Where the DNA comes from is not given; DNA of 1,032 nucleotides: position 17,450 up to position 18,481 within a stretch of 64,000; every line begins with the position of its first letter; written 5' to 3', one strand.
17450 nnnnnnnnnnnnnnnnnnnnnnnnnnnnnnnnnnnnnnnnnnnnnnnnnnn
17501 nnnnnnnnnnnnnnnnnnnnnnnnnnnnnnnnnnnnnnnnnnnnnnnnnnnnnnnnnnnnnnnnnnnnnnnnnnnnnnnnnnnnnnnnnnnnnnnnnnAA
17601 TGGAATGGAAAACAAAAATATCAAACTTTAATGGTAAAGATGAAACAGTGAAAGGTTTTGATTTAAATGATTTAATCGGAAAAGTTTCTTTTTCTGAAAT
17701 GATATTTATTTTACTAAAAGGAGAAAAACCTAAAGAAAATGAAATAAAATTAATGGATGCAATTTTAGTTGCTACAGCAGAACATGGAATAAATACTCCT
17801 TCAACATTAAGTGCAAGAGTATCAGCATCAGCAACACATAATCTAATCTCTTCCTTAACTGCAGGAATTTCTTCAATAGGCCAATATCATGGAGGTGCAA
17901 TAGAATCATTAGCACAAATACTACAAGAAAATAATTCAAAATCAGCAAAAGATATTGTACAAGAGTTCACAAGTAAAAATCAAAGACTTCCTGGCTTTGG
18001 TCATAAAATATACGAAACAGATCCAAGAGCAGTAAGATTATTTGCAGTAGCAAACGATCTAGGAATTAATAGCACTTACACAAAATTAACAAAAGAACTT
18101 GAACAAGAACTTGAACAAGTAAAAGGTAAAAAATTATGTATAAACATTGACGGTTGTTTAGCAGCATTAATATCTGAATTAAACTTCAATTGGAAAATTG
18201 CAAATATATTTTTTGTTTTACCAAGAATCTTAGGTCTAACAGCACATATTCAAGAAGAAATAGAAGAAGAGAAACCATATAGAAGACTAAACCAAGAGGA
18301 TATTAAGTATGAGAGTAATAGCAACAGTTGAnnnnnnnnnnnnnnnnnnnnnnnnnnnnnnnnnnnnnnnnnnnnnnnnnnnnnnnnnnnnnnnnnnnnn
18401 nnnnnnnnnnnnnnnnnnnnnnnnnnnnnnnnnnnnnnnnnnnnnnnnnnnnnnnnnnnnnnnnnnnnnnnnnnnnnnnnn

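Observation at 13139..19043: Tightly coupled operon: APS kinase, TagF-like phosphotransferase, SucC/SucD-like pair, citrate-synthase-like protein, CMP-sugar synthetase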

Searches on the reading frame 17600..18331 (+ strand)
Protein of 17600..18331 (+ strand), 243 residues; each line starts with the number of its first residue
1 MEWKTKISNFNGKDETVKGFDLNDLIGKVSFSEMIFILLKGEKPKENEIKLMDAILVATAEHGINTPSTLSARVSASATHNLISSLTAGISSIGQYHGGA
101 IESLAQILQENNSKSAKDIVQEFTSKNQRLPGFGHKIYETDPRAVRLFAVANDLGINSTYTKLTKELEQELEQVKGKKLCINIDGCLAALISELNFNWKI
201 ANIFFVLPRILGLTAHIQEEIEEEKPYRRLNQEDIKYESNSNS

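Call 3: search_protein_families(library=pfam, proteins=[window:17600-18331:+], max_evalue=0.01)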
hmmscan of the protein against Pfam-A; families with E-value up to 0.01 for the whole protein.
window:17600-18331:+ (243 aa): 2 families
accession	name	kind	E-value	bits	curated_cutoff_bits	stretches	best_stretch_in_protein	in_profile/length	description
PF00285.26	Citrate_synt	-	5.7e-46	157.6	27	2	31-228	149-355/357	Citrate synthase, C-terminal domain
PF24185.1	DUF7413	-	0.00062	20.5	27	1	112-207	14-105/128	Domain of unknown function (DUF7413)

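Call 4: search_protein_families(library=ncbifam, proteins=[window:17600-18331:+], max_evalue=0.01)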
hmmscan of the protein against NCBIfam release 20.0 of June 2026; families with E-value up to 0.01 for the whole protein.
window:17600-18331:+ (243 aa): 21 families
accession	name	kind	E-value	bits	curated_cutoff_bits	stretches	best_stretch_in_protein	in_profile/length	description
NF004869.0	PRK06224.1-6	subfamily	4.7e-73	245.7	212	1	2-240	4-251/263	citryl-CoA lyase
NF004866.0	PRK06224.1-3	subfamily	6.4e-68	228.8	245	1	2-241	18-265/275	citryl-CoA lyase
NF004868.0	PRK06224.1-5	subfamily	3.4e-52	177.1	193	1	4-223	7-238/260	citryl-CoA lyase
NF004864.0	PRK06224.1-1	equivalog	1.4e-49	168.6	261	1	3-224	17-252/278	citryl-CoA lyase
NF004867.0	PRK06224.1-4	equivalog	3.8e-35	121.2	409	1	20-223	25-236/261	citryl-CoA lyase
TIGR01800.1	cit_synth_II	subfamily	2e-34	119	421.3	2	30-225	148-346/368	2-methylcitrate synthase/citrate synthase II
NF009005.0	PRK12350.1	subfamily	5.5e-30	104.8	332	1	40-225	150-339/366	citrate synthase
NF041301.1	Cit_synth_Halo_CitZ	equivalog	7.4e-29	100.9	550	1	30-225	158-357/379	citrate synthase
NF010638.0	PRK14035.1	equivalog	2.6e-28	98.9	572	2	38-226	160-351/372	citrate synthase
NF010639.0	PRK14036.1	equivalog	3e-28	98.6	502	1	29-228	154-359/379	citrate synthase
NF041157.1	Cit_synThplmales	equivalog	6.9e-28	97.8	590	1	42-225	163-353/377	citrate synthase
NF009006.1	PRK12351.1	equivalog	2.9e-27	95.1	550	2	36-225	162-354/376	bifunctional 2-methylcitrate synthase/citrate synthase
NF010636.0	PRK14033.1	equivalog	1.8e-26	92.9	479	1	29-230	157-361/376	bifunctional 2-methylcitrate synthase/citrate synthase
NF009004.0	PRK12349.1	equivalog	3.6e-24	85.3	508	1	28-228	154-358/372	citrate synthase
NF004126.0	PRK05614.1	equivalog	3.7e-24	84.9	505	2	50-224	220-405/430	citrate synthase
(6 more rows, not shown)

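Call 7: search_solved_structures(query=window:17600-18331:+, max_evalue=0.00001, show_alignments=2)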
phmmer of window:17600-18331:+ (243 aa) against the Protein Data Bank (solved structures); distinct sequences matched with E-value up to 0.00001: 59.
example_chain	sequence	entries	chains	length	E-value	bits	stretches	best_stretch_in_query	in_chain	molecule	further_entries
6hxp_A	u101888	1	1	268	2.5e-57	197.5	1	3-238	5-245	Citryl-CoA lyase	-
2c6x_A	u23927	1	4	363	1.9e-26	96.5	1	33-228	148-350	CITRATE SYNTHASE 1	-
1iom_A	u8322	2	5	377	1.9e-24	89.9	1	36-223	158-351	CITRATE SYNTHASE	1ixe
1vgm_A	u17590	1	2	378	4.6e-24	88.7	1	30-225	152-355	378aa long hypothetical citrate synthase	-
6abx_A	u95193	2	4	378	9.6e-24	87.6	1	29-228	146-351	Citrate synthase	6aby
1vgp_A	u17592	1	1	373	1.3e-22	83.9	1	17-228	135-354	373aa long hypothetical citrate synthase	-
2p2w_A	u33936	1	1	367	7.9e-22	81.4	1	30-229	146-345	Citrate synthase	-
6s6f_A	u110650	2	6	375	5.6e-21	78.6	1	36-221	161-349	Citrate synthase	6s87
3tqg_A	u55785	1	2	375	1.7e-20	77.1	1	35-225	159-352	2-methylcitrate synthase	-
1o7x_A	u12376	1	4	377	2e-20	76.8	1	30-225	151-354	CITRATE SYNTHASE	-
1aj8_A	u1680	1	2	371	2.2e-20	76.7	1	28-226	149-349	CITRATE SYNTHASE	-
6abv_A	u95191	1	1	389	1.2e-19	74.3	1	41-225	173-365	Citrate synthase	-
6abw_A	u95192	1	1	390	1.2e-19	74.3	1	41-225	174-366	Citrate synthase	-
3o8j_A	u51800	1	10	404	4.5e-18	69.1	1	36-228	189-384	2-methylcitrate synthase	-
4g6b_A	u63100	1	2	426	1.8e-16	63.9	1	47-222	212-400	Citrate synthase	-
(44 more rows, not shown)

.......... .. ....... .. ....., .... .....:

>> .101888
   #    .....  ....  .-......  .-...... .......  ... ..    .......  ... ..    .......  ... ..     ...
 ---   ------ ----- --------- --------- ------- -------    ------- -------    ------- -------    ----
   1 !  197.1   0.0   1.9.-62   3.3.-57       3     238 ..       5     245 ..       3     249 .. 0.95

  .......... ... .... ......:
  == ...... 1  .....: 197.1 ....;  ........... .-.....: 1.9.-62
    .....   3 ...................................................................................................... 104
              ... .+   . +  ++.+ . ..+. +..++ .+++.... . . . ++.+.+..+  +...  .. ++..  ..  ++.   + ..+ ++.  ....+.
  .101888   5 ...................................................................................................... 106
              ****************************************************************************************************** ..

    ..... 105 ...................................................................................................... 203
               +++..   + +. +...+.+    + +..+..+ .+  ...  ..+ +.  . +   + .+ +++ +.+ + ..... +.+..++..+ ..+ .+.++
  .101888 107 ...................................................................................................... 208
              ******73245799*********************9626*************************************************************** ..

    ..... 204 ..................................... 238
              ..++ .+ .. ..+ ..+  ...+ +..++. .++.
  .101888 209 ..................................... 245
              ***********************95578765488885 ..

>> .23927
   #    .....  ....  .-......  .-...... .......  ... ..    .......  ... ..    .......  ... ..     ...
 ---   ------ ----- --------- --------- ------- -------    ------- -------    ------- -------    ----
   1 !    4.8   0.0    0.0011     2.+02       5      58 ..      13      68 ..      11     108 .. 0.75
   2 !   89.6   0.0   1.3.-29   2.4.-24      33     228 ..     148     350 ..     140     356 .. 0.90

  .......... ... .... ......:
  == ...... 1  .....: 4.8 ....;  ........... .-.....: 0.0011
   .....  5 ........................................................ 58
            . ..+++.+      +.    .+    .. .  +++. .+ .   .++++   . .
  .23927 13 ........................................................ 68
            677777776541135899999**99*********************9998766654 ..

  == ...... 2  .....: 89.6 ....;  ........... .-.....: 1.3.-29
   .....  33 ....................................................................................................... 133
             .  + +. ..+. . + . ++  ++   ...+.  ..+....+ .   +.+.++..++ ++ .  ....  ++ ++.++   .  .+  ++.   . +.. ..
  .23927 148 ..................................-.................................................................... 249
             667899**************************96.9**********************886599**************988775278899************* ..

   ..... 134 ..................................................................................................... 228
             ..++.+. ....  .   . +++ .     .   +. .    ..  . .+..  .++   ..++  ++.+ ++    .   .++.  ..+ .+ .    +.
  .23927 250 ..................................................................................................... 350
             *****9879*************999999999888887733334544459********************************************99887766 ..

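Call 9: find_related_loci(query=window:17600-18331:+, collection=genome_contigs, flank=10000)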
Query window:17600-18331:+ (243 aa) in genome_contigs; peptide patterns used: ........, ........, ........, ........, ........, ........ (x = any residue, [..] = any of these).
178 stretches matched a pattern; 1 encode a relative of the query (tblastn E <= 1e-3); 1 distinct loci.
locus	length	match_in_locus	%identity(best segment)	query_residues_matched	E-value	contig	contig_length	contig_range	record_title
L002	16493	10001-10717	50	1-240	4e-81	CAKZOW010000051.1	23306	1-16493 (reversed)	MAG TPA_asm: uncultured archaeon isolate ERR2094169_bin.99_CONCOCT_v1.1_MAG genome assembly, contig: ERZ650157.1447, who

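Call 12: find_homologous_proteins(query=window:17600-18331:+, max_evalue=1e-20)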
Query window:17600-18331:+ (243 aa): 367 proteins with E <= 1e-20 among 1149 candidates; the best 120 are listed.
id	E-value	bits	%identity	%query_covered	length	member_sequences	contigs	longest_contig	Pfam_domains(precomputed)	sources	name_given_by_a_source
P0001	1.1e-153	527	100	100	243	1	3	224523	PF00285.27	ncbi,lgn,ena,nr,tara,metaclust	ncbi:citryl-CoA lyase [archaeon]|nr:citryl-CoA lyase [archaeon]|tara:strand:+ start:36 stop:767 leng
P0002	1.9e-102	360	66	98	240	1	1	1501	PF00285.27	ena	-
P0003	1.8e-99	350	65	98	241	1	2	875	PF00285.27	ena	-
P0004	1.0e-97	344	64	98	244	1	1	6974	PF00285.27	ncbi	-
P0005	7.9e-76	273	51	98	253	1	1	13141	PF00285.27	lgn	-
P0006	4.3e-74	267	49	97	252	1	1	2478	PF00285.27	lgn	-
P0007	6.7e-74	266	49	98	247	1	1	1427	PF00285.27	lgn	-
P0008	1.9e-73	265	53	94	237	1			PF00285.27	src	-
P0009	5.1e-72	260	51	97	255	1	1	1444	PF00285.27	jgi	jgi:citryl-CoA lyase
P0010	1.8e-71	259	50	99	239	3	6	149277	PF00285.27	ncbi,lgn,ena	-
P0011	2.0e-71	258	47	99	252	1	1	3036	PF00285.27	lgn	-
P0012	2.9e-71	258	49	98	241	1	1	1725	PF00285.27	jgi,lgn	-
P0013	3.3e-71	258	47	98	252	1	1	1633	PF00285.27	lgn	-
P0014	6.2e-71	257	47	97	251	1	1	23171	PF00285.27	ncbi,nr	ncbi:MAG: citryl-CoA lyase [Candidatus Aenigmarchaeota archaeon]|nr:citryl-CoA lyase [Candidatus Aen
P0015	1.9e-70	255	49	97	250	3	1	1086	PF00285.27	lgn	-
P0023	1.9e-67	245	47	97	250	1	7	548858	PF00285.27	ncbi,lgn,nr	ncbi:MAG: citryl-CoA lyase [Candidatus Aenigmarchaeota archaeon]|nr:citryl-CoA lyase [Candidatus Aen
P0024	5.5e-67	244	49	97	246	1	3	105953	PF00285.27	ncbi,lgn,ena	ncbi:MAG: citryl-CoA lyase [Nanoarchaeota archaeon]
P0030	8.2e-66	240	45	98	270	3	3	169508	PF00285.27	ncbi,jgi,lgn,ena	-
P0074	9.1e-55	204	45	98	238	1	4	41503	PF00285.27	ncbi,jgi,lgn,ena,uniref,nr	ncbi:MAG: citryl-CoA lyase [Candidatus Harrisonbacteria bacterium CG10_big_fil_rev_8_21_14_0_10_49_1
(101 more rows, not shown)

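Call 14: find_encoding_contigs(protein=P0023, flank=8000, max_places=2)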
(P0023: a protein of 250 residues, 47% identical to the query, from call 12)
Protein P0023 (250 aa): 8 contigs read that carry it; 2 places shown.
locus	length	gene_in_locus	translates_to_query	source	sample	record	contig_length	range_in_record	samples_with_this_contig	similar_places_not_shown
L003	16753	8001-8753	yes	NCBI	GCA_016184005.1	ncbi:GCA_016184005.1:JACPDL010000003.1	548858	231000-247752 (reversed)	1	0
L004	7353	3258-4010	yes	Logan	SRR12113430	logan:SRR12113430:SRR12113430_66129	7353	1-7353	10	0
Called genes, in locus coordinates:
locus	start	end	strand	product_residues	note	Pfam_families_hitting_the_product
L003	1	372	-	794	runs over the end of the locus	PF17957:Big_7 (faint)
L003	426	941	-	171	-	-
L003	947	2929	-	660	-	-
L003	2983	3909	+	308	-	-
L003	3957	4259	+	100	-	PF00355:Rieske, PF13806:Rieske_2, PF22543:Rieske_4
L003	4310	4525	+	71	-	-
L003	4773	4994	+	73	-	-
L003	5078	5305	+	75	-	PF24434:DUF7557 (weak)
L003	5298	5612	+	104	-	PF02452:PemK_toxin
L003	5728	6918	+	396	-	PF08442:ATP-grasp_2, PF13549:ATP-grasp_5 (weak), PF24948:Citrate_synth_N, PF16114:Citrate_bind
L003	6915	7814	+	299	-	PF02629:CoA_binding, PF00549:Ligase_CoA, PF13607:Succ_CoA_lig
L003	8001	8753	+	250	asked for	PF00285:Citrate_synt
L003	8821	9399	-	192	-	PF06821:Ser_hydrolase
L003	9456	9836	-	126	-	-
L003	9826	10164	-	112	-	-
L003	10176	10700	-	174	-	-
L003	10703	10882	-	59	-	-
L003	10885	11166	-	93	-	-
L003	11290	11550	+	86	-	-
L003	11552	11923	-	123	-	-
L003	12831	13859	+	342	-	PF00091:Tubulin, PF12327:FtsZ_C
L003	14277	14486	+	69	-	-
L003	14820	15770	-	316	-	PF03215:Rad17 (weak), PF05496:RuvB_N, PF13177:DNA_pol3_delta2, PF25199:nSTAND_NTPase5 (weak), PF00004:AAA, PF21960:RCF1-5-like_lid (weak), PF25361:AAA_lid_RFC1 (faint), PF08542:Rep_fac_C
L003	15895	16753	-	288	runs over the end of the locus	PF00551:Formyl_trans_N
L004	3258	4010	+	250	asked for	PF00285:Citrate_synt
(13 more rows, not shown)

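Call 15: find_encoding_contigs(protein=P0024, flank=8000, max_places=2)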
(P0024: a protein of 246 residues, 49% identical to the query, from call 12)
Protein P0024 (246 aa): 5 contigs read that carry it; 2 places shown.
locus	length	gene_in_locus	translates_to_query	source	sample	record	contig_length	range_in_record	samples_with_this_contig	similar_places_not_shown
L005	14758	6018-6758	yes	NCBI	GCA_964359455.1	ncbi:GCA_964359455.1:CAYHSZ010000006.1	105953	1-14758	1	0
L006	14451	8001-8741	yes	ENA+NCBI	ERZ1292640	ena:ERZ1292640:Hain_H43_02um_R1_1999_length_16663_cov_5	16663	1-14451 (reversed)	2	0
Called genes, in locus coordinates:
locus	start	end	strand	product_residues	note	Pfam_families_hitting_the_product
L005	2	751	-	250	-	?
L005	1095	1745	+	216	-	PF00149:Metallophos, PF06874:FBPase_2 (weak), PF12850:Metallophos_2 (weak)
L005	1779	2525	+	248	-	PF00590:TP_methylase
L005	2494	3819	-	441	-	-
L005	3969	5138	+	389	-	PF08442:ATP-grasp_2, PF24948:Citrate_synth_N, PF16114:Citrate_bind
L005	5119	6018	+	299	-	PF02629:CoA_binding, PF13380:CoA_binding_2 (weak), PF00549:Ligase_CoA, PF13607:Succ_CoA_lig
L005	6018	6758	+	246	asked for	PF00285:Citrate_synt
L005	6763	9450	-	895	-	PF05922:Inhibitor_I9, PF00082:Peptidase_S8, PF18884:TSP3_bac (weak), PF00404:Dockerin_1 (weak)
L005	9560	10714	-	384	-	PF01569:PAP2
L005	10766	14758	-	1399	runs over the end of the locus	PF06739:SBBP (faint), PF00404:Dockerin_1 (faint), PF18884:TSP3_bac (weak)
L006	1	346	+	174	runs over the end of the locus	PF00877:NLPC_P60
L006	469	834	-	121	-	PF13682:CZB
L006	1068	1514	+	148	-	-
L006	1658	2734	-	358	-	PF00091:Tubulin, PF12327:FtsZ_C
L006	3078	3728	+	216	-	PF00149:Metallophos, PF06874:FBPase_2 (weak), PF12850:Metallophos_2 (weak)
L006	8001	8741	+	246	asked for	PF00285:Citrate_synt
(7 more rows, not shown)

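Call 16: find_encoding_contigs(protein=P0074, flank=8000, max_places=2)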
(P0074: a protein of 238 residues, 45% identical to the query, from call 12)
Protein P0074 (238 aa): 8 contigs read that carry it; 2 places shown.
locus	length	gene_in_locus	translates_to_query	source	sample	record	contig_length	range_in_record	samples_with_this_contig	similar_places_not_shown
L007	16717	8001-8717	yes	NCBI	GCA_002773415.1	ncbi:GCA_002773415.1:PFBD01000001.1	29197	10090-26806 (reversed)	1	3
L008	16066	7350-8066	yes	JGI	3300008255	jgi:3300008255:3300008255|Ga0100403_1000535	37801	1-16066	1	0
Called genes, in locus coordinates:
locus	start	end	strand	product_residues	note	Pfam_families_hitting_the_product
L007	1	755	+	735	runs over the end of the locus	-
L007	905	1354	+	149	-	PF00293:NUDIX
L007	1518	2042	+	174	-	PF01936:NYN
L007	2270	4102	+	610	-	PF00664:ABC_membrane, PF00005:ABC_tran, PF13304:AAA_21 (faint)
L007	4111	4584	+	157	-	-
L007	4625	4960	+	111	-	-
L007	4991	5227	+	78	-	-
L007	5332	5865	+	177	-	PF03703:bPH_2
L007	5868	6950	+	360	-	PF08442:ATP-grasp_2, PF16114:Citrate_bind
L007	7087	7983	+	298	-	PF02629:CoA_binding, PF13380:CoA_binding_2 (weak), PF00549:Ligase_CoA, PF13607:Succ_CoA_lig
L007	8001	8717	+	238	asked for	PF00285:Citrate_synt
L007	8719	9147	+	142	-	PF13527:Acetyltransf_9 (weak), PF00583:Acetyltransf_1, PF13673:Acetyltransf_10, PF13508:Acetyltransf_7, PF08445:FR47 (weak)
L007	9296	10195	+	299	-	PF00487:FA_desaturase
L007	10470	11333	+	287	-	PF01988:VIT1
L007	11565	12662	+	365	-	-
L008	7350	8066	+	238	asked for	PF00285:Citrate_synt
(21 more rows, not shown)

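Call 17: find_encoding_contigs(protein=P0004, flank=8000, max_places=2)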
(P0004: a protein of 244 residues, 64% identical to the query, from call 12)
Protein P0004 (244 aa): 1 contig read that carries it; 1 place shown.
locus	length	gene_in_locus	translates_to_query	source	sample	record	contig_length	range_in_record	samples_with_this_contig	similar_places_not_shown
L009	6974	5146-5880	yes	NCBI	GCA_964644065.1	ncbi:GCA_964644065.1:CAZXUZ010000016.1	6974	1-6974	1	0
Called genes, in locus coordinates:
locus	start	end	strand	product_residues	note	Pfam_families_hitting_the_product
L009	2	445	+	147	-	?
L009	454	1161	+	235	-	PF01209:Ubie_methyltran, PF13489:Methyltransf_23, PF07021:MetW, PF13847:Methyltransf_31, PF08241:Methyltransf_11, PF08242:Methyltransf_12, PF13649:Methyltransf_25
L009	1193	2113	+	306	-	PF03706:LPG_synthase_TM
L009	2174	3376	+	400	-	PF01071:GARS_A (weak), PF08442:ATP-grasp_2, PF24948:Citrate_synth_N, PF16114:Citrate_bind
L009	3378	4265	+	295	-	PF02629:CoA_binding, PF13380:CoA_binding_2 (faint), PF00549:Ligase_CoA, PF13607:Succ_CoA_lig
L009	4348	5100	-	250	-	-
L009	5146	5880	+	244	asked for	PF00285:Citrate_synt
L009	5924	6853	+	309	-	PF00535:Glycos_transf_2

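Call 18: find_encoding_contigs(protein=P0010, flank=8000, max_places=2)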
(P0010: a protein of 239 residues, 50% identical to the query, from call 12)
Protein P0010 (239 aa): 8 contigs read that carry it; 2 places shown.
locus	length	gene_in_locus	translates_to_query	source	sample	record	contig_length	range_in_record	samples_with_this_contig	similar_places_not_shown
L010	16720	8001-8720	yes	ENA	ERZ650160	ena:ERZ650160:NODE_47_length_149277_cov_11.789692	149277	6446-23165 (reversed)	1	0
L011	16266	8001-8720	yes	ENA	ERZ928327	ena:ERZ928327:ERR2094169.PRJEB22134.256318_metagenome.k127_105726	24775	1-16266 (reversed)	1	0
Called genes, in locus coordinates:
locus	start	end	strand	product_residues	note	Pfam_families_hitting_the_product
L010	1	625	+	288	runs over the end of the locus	PF13649:Methyltransf_25 (faint), PF13489:Methyltransf_23, PF07021:MetW (weak), PF13847:Methyltransf_31, PF08241:Methyltransf_11, PF08242:Methyltransf_12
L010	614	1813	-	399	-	-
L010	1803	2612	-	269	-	PF13489:Methyltransf_23, PF08241:Methyltransf_11, PF08242:Methyltransf_12 (weak)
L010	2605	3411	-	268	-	PF03848:TehB (weak), PF05219:DREV (weak), PF07021:MetW, PF13489:Methyltransf_23, PF13649:Methyltransf_25, PF13847:Methyltransf_31, PF08241:Methyltransf_11, PF08242:Methyltransf_12, +2 more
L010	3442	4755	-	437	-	PF01943:Polysacc_synt, PF13440:Polysacc_synt_3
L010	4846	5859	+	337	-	PF01757:Acyl_transf_3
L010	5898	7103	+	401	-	PF08442:ATP-grasp_2, PF24948:Citrate_synth_N, PF16114:Citrate_bind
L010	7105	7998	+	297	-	PF02629:CoA_binding, PF13380:CoA_binding_2 (faint), PF13607:Succ_CoA_lig, PF00549:Ligase_CoA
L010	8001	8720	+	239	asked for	PF00285:Citrate_synt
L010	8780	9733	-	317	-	PF13580:SIS_2 (faint), PF01380:SIS, PF00571:CBS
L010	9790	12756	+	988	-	PF02516:STT3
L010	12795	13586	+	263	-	PF00459:Inositol_P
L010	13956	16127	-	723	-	PF00009:GTP_EFTU, PF22042:EF-G_D2, PF03144:GTP_EFTU_D2, PF14492:EFG_III, PF03764:EFG_IV, PF00679:EFG_C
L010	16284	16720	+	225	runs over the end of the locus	-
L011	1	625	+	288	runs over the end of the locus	PF13649:Methyltransf_25 (faint), PF13489:Methyltransf_23, PF07021:MetW (weak), PF13847:Methyltransf_31, PF08241:Methyltransf_11, PF08242:Methyltransf_12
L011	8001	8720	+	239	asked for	PF00285:Citrate_synt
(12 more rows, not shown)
